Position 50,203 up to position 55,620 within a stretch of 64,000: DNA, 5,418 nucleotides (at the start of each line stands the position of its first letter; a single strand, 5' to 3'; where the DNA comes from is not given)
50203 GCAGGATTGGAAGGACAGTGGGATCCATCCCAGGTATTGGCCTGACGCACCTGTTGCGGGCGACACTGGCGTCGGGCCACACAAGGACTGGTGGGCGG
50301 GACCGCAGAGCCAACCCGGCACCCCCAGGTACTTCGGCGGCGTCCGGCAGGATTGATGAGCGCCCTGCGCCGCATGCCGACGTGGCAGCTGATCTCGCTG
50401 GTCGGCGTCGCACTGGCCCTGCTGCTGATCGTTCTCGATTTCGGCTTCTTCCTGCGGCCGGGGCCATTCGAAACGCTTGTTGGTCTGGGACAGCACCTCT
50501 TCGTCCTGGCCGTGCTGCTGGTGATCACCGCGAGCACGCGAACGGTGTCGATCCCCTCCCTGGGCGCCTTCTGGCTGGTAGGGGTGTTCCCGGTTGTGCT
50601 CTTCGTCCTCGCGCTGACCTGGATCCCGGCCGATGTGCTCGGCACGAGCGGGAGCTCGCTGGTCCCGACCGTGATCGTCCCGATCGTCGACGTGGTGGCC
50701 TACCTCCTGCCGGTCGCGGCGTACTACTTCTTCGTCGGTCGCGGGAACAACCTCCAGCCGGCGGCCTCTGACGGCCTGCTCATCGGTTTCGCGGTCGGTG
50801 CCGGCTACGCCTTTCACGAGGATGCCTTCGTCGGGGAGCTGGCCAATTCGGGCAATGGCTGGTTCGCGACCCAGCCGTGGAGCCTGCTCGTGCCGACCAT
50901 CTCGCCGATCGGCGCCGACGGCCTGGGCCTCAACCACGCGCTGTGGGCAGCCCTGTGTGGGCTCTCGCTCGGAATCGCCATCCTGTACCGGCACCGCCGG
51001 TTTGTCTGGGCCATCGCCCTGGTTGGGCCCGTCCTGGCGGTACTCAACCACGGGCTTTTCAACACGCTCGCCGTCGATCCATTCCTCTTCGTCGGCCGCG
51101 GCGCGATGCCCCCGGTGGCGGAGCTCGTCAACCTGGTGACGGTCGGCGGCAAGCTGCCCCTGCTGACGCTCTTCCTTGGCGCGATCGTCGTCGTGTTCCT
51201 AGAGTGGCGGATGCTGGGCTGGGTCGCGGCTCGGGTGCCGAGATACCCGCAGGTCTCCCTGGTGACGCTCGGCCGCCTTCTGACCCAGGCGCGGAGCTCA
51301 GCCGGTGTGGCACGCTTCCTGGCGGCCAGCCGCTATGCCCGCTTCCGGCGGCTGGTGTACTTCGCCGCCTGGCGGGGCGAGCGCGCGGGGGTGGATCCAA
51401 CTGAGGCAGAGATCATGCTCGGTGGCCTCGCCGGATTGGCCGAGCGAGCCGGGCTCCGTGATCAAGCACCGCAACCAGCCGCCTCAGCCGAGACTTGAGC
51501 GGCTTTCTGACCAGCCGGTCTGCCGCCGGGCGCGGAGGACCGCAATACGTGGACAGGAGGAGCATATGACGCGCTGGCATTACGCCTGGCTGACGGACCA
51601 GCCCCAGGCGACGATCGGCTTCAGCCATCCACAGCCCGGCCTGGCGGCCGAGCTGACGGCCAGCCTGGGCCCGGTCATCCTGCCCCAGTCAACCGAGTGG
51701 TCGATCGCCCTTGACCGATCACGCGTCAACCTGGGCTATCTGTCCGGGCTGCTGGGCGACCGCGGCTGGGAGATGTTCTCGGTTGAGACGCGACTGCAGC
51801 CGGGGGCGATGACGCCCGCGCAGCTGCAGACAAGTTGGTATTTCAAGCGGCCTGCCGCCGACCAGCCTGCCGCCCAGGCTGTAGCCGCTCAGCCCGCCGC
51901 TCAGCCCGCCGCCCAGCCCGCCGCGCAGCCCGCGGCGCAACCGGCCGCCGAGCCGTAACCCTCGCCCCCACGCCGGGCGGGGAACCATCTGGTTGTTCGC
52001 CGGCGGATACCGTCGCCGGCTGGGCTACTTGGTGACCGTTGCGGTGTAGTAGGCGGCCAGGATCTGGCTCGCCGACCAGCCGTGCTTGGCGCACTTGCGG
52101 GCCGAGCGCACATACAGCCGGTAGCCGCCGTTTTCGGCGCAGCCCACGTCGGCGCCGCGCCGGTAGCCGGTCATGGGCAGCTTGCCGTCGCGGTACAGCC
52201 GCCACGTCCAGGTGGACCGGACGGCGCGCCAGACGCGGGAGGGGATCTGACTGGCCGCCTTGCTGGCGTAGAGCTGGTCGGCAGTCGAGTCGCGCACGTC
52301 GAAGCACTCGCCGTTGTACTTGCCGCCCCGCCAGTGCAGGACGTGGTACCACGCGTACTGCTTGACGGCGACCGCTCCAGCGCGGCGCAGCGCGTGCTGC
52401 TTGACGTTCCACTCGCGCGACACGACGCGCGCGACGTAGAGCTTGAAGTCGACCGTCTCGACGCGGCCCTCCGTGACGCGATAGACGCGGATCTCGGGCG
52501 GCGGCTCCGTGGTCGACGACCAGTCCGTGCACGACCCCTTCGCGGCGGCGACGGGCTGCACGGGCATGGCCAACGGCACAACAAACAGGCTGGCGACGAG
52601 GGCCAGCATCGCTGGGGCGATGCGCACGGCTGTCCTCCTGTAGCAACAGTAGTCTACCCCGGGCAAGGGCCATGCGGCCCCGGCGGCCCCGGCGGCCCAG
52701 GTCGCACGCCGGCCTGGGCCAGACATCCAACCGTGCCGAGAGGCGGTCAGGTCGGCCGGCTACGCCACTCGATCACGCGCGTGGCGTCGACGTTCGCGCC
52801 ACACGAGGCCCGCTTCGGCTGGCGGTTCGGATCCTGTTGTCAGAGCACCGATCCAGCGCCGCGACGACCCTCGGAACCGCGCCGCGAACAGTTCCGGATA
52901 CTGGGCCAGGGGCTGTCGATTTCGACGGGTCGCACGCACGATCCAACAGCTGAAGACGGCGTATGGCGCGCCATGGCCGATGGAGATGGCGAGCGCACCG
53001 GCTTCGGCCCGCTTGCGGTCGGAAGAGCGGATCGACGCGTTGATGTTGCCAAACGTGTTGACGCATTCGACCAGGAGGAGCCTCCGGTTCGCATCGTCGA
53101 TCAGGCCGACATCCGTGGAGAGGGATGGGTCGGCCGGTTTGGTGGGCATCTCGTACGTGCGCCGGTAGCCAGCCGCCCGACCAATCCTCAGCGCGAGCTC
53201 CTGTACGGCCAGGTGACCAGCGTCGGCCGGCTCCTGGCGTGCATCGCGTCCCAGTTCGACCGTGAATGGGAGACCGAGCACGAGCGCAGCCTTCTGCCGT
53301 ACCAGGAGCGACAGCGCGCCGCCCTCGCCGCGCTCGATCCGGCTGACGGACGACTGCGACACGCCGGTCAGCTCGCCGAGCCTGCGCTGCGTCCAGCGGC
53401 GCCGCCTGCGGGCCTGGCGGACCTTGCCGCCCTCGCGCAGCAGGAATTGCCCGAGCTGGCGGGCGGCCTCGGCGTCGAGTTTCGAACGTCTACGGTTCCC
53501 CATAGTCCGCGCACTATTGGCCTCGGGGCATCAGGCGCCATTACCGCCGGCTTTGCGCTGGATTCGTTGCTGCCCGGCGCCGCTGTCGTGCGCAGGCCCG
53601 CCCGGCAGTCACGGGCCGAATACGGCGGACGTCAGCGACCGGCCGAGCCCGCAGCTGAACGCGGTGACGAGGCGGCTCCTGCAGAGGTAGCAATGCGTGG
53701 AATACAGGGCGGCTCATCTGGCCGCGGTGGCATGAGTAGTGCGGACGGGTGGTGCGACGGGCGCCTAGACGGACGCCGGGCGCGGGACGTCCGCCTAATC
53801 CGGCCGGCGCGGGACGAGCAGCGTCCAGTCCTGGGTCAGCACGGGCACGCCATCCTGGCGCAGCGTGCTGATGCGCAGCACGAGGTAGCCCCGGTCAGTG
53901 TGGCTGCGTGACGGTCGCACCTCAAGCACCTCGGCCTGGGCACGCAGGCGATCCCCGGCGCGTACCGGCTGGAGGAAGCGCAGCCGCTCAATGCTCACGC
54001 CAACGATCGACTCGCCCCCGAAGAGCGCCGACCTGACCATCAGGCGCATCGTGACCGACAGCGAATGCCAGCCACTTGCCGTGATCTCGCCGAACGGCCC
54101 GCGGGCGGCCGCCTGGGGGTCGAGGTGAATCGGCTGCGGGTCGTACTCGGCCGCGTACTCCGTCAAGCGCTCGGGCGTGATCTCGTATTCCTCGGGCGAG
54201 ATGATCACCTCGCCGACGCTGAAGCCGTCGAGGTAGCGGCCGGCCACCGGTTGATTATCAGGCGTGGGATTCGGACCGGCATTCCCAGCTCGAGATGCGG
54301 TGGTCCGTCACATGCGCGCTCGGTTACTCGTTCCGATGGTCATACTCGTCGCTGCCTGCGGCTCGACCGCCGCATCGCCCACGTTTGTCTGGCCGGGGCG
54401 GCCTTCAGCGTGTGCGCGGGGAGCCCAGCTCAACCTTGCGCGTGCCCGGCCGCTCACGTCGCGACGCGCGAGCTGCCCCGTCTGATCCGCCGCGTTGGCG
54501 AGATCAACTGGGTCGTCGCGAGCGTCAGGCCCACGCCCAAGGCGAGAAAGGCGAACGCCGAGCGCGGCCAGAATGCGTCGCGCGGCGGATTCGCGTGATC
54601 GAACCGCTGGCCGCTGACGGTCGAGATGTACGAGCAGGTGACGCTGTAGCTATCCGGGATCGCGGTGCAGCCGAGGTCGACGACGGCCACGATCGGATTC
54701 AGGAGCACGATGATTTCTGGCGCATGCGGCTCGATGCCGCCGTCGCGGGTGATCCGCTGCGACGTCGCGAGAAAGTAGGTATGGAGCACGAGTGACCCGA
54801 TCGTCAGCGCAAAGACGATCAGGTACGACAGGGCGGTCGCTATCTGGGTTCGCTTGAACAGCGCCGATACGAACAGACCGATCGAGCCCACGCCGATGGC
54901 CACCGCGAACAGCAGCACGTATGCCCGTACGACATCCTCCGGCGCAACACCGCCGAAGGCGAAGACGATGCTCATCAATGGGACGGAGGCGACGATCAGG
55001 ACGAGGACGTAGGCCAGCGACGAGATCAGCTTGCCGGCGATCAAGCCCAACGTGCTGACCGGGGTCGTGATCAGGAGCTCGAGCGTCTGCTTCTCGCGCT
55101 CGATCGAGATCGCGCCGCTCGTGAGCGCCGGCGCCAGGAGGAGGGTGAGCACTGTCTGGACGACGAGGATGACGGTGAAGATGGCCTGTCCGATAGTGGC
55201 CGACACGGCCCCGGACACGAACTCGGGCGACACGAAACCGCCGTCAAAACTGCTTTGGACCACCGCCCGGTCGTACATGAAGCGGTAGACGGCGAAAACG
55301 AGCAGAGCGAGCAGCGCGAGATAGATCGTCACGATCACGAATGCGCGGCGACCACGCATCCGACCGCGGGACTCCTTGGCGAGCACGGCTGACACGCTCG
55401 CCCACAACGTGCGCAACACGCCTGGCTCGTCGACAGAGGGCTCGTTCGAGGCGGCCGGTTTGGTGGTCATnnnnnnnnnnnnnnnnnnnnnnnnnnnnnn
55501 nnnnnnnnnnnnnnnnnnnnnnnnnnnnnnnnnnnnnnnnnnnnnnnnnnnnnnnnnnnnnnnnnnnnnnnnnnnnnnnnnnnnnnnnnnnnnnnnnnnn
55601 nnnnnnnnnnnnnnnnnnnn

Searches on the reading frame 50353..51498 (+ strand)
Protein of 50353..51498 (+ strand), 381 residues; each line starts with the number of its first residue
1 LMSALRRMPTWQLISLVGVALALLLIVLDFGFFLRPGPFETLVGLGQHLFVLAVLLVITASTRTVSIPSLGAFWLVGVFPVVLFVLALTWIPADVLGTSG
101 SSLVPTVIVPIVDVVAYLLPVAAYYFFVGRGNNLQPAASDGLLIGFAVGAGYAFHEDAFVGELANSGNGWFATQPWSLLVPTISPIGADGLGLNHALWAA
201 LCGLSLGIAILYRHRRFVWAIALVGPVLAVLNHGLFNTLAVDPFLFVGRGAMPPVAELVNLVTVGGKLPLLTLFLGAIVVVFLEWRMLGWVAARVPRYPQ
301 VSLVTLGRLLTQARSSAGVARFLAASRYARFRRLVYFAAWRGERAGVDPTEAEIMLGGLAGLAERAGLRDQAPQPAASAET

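Call 86: search_protein_families(library=pfam, proteins=[window:50353-51498:+], max_evalue=0.00001)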
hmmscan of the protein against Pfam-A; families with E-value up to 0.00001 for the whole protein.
window:50353-51498:+ (381 aa): 1 family
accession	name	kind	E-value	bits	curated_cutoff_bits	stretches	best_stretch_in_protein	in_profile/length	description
PF13367.11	PrsW-protease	-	7.6e-09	35.8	23.5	1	72-243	8-179/196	PrsW family intramembrane metalloprotease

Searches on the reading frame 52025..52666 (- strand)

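Call 86: search_protein_families(library=pfam, proteins=[window:52025-52666:-], max_evalue=0.00001)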
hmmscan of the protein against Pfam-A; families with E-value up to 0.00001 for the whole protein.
window:52025-52666:- (213 aa): 1 family
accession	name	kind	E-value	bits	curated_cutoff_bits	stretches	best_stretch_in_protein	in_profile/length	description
PF08486.15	SpoIID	-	1.8e-07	32.1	23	1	67-152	6-90/97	Stage II sporulation protein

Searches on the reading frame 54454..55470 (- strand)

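Call 86: search_protein_families(library=pfam, proteins=[window:54454-55470:-], max_evalue=0.00001)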
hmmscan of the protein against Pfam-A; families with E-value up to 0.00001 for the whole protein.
window:54454-55470:- (338 aa): 2 families
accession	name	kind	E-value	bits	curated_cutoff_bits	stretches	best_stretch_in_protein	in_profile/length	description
PF12679.13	ABC2_membrane_2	-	6.1e-15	55.7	27.2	1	28-230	2-203/283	ABC-2 family transporter protein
PF12698.13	ABC2_membrane_3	-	1.3e-08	34.8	31.6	1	107-269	170-317/347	ABC-2 family transporter protein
